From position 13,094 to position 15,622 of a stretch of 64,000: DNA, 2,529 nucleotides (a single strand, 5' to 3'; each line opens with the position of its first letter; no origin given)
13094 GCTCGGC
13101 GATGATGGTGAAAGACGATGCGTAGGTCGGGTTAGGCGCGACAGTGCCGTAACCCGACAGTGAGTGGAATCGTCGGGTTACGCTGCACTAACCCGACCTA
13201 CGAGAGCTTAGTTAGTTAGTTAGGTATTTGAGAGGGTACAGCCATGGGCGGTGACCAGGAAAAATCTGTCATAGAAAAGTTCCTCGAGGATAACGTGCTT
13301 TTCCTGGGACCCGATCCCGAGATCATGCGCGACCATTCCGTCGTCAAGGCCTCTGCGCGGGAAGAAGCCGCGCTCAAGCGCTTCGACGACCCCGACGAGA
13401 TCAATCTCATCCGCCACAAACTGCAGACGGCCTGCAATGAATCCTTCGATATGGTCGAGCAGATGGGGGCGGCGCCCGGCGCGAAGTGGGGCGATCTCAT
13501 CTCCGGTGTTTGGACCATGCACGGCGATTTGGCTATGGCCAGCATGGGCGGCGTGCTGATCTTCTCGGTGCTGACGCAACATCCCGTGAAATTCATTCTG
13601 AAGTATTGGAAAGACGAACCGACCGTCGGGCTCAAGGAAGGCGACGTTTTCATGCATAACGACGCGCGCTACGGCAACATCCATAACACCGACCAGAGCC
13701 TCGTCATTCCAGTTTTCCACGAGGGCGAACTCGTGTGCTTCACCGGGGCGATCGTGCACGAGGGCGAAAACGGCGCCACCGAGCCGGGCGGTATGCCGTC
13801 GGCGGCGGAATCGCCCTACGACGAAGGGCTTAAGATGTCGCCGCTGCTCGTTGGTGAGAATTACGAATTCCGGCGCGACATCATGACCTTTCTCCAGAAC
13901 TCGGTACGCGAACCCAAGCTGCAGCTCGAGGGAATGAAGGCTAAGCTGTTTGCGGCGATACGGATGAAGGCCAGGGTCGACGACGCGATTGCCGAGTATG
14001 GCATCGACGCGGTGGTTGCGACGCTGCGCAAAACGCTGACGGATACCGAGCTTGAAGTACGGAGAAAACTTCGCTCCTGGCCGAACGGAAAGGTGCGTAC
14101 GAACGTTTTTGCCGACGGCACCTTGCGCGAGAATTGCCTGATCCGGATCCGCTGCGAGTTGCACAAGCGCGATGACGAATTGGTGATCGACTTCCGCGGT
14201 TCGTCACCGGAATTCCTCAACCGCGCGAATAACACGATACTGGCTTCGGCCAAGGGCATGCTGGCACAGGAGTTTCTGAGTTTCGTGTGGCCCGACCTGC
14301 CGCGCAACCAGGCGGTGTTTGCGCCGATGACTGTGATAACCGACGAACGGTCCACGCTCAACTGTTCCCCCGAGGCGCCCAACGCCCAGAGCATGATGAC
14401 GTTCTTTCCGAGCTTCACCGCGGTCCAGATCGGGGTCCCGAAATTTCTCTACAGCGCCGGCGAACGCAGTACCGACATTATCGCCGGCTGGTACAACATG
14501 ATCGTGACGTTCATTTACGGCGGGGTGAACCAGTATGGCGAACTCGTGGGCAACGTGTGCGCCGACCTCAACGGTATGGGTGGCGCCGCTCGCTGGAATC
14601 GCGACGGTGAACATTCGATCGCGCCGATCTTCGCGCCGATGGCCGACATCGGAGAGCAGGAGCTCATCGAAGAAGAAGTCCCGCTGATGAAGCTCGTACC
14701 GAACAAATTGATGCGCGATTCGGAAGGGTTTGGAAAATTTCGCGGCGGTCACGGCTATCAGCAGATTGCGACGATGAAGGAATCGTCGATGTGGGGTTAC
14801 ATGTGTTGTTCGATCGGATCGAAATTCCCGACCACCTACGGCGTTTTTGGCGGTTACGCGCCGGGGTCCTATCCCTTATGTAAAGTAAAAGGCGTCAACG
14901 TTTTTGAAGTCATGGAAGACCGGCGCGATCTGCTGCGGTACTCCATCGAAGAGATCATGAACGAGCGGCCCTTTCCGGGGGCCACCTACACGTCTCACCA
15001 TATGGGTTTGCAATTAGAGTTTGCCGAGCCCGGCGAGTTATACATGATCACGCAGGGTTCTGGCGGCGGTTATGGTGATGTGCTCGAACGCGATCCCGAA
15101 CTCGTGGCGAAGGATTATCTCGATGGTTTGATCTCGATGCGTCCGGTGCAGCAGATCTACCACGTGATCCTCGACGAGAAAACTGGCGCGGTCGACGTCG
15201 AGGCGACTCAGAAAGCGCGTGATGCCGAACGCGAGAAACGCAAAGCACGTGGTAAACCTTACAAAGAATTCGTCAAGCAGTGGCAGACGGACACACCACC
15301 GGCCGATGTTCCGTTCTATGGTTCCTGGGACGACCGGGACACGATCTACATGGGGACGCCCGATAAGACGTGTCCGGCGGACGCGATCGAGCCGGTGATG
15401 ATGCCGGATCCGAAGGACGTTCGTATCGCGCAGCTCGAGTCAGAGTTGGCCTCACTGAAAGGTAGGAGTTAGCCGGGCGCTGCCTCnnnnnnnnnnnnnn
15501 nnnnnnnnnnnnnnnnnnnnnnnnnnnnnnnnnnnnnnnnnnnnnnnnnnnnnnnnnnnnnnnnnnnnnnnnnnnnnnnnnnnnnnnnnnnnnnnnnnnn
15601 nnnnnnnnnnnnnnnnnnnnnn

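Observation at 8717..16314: Five-gene ATP-dependent carboxylase-like cluster with acetophenone-carboxylase architecture (two HyuA paralogues, gamma, HyuB, extra ORF)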

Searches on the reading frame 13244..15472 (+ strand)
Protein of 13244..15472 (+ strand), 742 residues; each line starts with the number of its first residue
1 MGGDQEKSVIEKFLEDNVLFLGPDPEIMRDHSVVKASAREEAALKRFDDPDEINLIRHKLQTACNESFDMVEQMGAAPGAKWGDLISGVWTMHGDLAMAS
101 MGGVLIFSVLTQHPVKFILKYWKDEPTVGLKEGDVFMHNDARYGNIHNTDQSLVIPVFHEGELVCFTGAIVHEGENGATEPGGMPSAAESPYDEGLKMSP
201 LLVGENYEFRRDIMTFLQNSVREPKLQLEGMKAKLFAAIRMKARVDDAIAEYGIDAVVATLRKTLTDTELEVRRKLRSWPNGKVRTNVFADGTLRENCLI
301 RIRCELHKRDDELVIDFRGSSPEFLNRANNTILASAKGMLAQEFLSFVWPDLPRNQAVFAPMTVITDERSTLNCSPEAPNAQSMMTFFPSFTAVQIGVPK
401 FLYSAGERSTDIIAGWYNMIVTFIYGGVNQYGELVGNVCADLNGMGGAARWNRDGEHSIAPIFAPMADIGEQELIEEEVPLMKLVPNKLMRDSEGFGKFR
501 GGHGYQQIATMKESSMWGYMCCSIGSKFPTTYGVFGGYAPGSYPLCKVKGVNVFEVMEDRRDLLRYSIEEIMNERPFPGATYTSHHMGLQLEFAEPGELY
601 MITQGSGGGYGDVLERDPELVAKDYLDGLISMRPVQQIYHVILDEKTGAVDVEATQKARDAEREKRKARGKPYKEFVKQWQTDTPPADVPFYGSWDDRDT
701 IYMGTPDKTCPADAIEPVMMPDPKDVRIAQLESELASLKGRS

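Call 3: search_protein_families(library=pfam, proteins=[window:13244-15472:+], max_evalue=0.01)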
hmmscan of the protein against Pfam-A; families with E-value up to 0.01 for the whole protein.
window:13244-15472:+ (742 aa): 1 family
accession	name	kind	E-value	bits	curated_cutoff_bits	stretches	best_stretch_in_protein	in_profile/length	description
PF02538.19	Hydantoinase_B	-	6e-75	253.1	26.8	1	49-612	1-518/519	Hydantoinase B/oxoprolinase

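Call 4: search_protein_families(library=ncbifam, proteins=[window:13244-15472:+], max_evalue=0.01)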
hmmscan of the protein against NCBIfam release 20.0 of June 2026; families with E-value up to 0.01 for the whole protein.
window:13244-15472:+ (742 aa): 2 families
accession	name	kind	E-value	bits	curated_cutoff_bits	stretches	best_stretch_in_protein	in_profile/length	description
NF042976.1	AcphenoCarb_ApcD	equivalog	3.6e-99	332.9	1500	1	57-698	38-676/685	acetophenone carboxylase subunit delta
NF050157.1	CapLactmsBetCapB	equivalog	5.7e-39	133.8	1000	2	116-506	69-449/577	caprolactamase subunit beta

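Call 8: search_solved_structures(query=window:13244-15472:+, max_evalue=0.001)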
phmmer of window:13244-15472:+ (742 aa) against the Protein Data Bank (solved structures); distinct sequences matched with E-value up to 0.001: 5.
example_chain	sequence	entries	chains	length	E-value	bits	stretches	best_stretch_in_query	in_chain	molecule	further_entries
5l9w_A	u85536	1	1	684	1.4e-88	301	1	37-698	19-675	Acetophenone carboxylase delta subunit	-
5m45_A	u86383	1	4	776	6e-39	136.9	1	49-679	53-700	Acetone carboxylase alpha subunit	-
5svb_A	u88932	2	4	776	2.2e-38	135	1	49-679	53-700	Acetone carboxylase alpha subunit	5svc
6yra_B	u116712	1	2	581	1.9e-28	102.2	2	130-506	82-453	Hydantoinase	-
7hk5_A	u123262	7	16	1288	6.5e-25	90.5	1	84-657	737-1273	N-methylhydantoinase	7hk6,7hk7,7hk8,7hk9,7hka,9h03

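Call 58: search_solved_structures(query=window:13244-15472:+, max_evalue=0.001, show_alignments=5)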
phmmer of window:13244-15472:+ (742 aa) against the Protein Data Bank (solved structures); distinct sequences matched with E-value up to 0.001: 5.
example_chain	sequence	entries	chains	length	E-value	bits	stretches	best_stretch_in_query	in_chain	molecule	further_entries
5l9w_A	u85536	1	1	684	1.4e-88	301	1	37-698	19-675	Acetophenone carboxylase delta subunit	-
5m45_A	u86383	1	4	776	6e-39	136.9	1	49-679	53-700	Acetone carboxylase alpha subunit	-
5svb_A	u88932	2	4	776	2.2e-38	135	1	49-679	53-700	Acetone carboxylase alpha subunit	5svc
6yra_B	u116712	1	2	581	1.9e-28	102.2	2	130-506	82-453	Hydantoinase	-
7hk5_A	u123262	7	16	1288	6.5e-25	90.5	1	84-657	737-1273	N-methylhydantoinase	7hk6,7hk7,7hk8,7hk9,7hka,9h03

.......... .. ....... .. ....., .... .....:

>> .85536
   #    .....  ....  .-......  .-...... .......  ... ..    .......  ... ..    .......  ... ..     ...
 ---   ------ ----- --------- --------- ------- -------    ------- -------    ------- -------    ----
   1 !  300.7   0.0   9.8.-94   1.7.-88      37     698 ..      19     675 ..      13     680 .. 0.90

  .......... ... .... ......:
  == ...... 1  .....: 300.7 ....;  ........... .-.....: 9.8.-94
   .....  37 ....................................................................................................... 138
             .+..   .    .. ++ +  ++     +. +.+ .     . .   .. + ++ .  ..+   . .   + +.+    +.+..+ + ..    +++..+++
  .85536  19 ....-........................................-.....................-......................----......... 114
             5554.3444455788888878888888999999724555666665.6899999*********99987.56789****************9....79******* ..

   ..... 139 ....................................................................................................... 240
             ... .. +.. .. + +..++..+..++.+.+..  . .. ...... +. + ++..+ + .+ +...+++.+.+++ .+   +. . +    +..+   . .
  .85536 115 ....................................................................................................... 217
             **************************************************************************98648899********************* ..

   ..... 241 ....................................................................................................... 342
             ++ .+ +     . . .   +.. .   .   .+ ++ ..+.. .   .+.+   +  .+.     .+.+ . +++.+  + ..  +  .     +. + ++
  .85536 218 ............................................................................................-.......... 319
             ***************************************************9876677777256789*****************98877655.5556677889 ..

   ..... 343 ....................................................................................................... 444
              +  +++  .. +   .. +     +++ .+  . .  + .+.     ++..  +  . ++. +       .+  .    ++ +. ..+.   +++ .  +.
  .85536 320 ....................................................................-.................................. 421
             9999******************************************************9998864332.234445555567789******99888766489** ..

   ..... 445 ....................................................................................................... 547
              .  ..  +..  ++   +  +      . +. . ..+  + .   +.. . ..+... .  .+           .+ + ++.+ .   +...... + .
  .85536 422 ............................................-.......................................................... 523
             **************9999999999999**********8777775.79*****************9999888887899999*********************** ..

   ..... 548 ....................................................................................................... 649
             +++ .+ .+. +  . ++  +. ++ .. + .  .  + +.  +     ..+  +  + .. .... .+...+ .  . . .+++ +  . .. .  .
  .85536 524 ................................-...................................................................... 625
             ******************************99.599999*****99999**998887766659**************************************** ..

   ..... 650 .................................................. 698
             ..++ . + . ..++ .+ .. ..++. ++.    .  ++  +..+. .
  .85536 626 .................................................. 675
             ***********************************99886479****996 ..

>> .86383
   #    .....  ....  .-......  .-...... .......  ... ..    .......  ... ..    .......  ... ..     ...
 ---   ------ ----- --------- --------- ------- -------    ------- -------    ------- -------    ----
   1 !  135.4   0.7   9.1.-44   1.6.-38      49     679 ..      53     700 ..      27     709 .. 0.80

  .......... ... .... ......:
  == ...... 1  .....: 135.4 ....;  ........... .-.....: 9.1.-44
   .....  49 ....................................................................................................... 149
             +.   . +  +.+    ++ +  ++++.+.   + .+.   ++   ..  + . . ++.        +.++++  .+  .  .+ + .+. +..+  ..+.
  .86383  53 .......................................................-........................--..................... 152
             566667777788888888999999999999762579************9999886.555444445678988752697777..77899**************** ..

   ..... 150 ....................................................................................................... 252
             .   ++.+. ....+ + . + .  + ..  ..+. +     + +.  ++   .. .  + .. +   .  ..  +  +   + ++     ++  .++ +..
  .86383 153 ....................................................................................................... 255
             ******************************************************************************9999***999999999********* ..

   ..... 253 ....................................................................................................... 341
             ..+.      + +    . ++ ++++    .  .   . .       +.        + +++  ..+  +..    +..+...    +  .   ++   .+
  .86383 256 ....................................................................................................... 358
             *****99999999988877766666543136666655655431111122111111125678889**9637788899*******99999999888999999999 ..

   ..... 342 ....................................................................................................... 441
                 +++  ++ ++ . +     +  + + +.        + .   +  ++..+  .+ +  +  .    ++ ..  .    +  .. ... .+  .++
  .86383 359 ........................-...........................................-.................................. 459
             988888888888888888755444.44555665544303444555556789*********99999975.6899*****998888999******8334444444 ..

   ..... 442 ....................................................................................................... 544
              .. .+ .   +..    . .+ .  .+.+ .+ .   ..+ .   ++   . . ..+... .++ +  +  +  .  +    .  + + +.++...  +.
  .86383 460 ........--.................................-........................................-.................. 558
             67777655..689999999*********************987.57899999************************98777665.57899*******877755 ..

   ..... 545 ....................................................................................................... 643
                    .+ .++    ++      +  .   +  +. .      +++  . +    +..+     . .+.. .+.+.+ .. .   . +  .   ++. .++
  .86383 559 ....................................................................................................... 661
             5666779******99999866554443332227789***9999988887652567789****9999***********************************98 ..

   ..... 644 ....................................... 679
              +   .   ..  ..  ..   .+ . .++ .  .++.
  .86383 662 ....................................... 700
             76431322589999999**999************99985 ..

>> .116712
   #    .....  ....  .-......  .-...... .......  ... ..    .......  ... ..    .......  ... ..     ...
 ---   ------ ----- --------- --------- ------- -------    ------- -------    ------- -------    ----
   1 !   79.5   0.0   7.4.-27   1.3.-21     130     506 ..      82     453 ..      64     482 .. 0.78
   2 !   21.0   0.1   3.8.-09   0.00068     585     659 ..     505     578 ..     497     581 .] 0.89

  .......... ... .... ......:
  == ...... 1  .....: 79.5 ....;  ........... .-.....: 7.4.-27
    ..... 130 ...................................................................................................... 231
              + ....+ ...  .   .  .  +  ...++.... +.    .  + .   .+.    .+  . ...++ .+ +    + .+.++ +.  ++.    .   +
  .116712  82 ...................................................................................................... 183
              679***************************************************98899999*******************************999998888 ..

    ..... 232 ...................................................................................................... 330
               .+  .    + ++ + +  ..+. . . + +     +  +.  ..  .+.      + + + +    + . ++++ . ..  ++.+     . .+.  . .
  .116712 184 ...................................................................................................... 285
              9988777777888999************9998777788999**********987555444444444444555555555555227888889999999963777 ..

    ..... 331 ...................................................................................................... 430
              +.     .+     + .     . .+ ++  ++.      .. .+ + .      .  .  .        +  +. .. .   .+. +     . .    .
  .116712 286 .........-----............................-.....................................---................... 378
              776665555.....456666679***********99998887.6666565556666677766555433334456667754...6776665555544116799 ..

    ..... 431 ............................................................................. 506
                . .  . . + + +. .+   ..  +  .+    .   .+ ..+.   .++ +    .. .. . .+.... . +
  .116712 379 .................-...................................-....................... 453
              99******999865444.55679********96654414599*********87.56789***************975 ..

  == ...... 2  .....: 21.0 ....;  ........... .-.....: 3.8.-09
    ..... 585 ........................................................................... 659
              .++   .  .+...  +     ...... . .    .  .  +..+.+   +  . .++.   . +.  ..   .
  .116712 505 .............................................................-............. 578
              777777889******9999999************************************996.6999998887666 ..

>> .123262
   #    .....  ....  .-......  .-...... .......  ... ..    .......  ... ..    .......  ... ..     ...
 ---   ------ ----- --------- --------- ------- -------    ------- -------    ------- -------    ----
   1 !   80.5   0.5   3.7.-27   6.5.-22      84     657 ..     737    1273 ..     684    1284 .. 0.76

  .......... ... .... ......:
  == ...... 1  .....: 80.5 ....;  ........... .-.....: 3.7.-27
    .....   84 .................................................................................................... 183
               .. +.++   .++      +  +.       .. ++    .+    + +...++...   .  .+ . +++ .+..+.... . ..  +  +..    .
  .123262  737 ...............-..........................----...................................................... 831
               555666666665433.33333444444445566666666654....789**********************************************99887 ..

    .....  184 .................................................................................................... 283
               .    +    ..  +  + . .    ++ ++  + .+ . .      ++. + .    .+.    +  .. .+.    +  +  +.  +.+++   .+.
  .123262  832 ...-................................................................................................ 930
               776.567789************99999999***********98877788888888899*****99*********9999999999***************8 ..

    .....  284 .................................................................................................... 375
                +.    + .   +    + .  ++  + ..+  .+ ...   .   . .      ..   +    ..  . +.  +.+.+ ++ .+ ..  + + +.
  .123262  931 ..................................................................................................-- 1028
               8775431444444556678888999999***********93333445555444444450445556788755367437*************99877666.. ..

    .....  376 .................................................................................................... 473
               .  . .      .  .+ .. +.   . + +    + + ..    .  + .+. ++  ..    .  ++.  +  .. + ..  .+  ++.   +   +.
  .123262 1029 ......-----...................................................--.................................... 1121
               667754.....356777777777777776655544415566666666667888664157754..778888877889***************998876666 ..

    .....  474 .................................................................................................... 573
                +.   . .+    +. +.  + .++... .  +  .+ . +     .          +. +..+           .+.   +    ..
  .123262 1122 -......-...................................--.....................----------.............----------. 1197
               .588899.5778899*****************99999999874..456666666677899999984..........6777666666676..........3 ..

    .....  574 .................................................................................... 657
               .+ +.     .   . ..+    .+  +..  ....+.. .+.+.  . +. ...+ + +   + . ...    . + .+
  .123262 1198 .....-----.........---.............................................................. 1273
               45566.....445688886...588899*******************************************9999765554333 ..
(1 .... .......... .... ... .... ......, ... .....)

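Call 69: search_dna_similar(query=window:13244-15472:+, collection=plasmids, mode=protein, max_rows=40, max_evalue=1e-30)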
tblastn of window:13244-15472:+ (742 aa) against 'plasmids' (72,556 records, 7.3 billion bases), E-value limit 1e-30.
Records with a match: 84; places in all: 86; records where one place covers at least 80% of the query: 67.
Best place of each record, by identity: <60% 84.
By first word of the organism name: Sinorhizobium 49; Rhodococcus 6; Agrobacterium 6; Paracoccus 5; Shinella 4; Halorientalis 2; Natrinema 2; Natronorubrum 2; Neorhizobium 1; Cupriavidus 1; and 6 more.
By predicted mobility (MOB-suite, as given by PLSDB): mobilizable 46; non-mobilizable 29; conjugative 9.
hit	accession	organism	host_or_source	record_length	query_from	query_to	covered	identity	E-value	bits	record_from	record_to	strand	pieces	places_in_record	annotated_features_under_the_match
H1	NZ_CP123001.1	Neorhizobium petrolearium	single cell,petroleum contaminated soil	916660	5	738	99%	57.3%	0e+0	881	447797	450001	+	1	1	hydantoinase B/oxoprolinase family protein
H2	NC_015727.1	Cupriavidus necator N-1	soil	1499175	5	742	99%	49.7%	0e+0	776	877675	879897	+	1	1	record has no annotation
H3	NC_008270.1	Rhodococcus jostii RHA1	-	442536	5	741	99%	47.2%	0e+0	737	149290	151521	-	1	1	hydantoinase B/oxoprolinase family protein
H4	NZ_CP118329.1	Rhodococcus sp. DK17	pure culture,crude oil-contaminated soil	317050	5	741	99%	47.2%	0e+0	737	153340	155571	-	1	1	hydantoinase B/oxoprolinase family protein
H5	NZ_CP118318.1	Rhodococcus sp. DK180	pure culture,crude oil-contaminated soil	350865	5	741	99%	47.2%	0e+0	737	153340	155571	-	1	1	hydantoinase B/oxoprolinase family protein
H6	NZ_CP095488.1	Halorientalis marina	cell culture,salt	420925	12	720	96%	48.8%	0e+0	727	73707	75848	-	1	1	hydantoinase B/oxoprolinase family protein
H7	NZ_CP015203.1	Rhodococcus sp. 008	Skate,bacterial culture,renal tissue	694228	4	741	99%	44.4%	0e+0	684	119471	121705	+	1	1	hydantoinase B/oxoprolinase family protein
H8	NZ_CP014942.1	Rhodococcus sp. BH4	cell culture,sludge of membrane ...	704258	4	741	99%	44.4%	0e+0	684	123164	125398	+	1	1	hydantoinase B/oxoprolinase family protein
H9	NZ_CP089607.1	Rhodococcus qingshengii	cell culture,activated sludge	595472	4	741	99%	44.2%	0e+0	682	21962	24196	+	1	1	hydantoinase B/oxoprolinase family protein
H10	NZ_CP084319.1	Haloterrigena alkaliphila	Salt lake,Salt lake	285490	59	697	86%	29.9%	1e-75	274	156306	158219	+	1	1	hydantoinase B/oxoprolinase family protein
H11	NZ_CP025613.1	Niveispirillum cyanobacteriorum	sing cell,cyanobacterial aggregates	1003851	49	655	82%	26.8%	2e-45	184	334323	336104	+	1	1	none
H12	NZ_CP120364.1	Sinorhizobium kummerowiae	Kummerowia stipulacea,Pure culture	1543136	46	688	87%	24.9%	9e-41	169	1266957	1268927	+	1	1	none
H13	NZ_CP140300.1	Sinorhizobium kummerowiae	Kummerowia stipulacea,Pure culture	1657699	46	688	87%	24.9%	9e-41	169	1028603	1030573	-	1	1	none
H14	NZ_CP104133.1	Sinorhizobium sp. K101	Phaseolus vulgaris,cell ...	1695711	46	688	87%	24.9%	1e-40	169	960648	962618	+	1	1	none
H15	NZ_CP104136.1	Sinorhizobium sp. C101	Phaseolus vulgaris,cell ...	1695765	46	688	87%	24.9%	1e-40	169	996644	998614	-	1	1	record has no annotation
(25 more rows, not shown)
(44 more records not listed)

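Call 70: get_annotated_region(hit=H3, flank=12000)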
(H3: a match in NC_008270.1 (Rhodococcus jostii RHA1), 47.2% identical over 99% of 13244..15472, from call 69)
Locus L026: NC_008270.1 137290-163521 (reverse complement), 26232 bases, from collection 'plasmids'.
description: Rhodococcus jostii RHA1 plasmid pRHL2, complete sequence
organism: Rhodococcus jostii RHA1 (NCBI taxid 101510)
taxonomy: Bacteria; Actinomycetota; Actinomycetes; Mycobacteriales; Nocardiaceae; Rhodococcus; Rhodococcus jostii; Rhodococcus jostii RHA1
host: -; source: -; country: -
typing (MOB-suite, as given by PLSDB): mobilizable; relaxase MOBP
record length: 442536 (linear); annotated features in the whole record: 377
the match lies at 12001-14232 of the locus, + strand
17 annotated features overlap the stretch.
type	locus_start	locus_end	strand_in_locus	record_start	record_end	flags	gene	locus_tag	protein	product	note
CDS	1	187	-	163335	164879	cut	-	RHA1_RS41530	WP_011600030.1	tubulin-like doman-containing protein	-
CDS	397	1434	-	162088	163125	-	-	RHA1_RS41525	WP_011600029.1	aliphatic amidase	GO:0006807 - nitrogen compound metabolic process [Evidence IEA]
CDS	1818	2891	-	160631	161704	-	-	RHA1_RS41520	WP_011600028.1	substrate-binding domain-containing protein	-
CDS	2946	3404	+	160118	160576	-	-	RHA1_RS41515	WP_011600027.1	MarR family transcriptional regulator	GO:0006355 - regulation of DNA-templated transcription [Evidence IEA]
CDS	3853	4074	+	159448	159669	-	-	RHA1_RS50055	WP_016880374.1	hypothetical protein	-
CDS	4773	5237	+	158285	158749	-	-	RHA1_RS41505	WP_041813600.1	hypothetical protein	-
CDS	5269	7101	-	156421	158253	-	-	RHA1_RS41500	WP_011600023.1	helix-turn-helix domain-containing protein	-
CDS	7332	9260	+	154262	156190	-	-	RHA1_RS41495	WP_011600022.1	hydantoinase/oxoprolinase family protein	-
CDS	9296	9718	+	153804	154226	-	-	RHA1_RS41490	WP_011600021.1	acetone carboxylase subunit gamma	-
CDS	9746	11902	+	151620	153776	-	-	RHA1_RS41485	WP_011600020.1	hydantoinase/oxoprolinase family protein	-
CDS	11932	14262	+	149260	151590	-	-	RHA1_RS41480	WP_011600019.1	hydantoinase B/oxoprolinase family protein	-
CDS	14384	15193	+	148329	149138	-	-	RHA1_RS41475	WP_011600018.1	hypothetical protein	-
CDS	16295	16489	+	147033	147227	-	-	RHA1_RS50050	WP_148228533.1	hypothetical protein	-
CDS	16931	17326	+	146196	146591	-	-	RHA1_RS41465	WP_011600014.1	SCP2 sterol-binding domain-containing protein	-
CDS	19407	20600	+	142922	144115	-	-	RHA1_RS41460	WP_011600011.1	IS110-like element ISRhosp7 family transposase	GO:0006313 - DNA transposition [Evidence IEA]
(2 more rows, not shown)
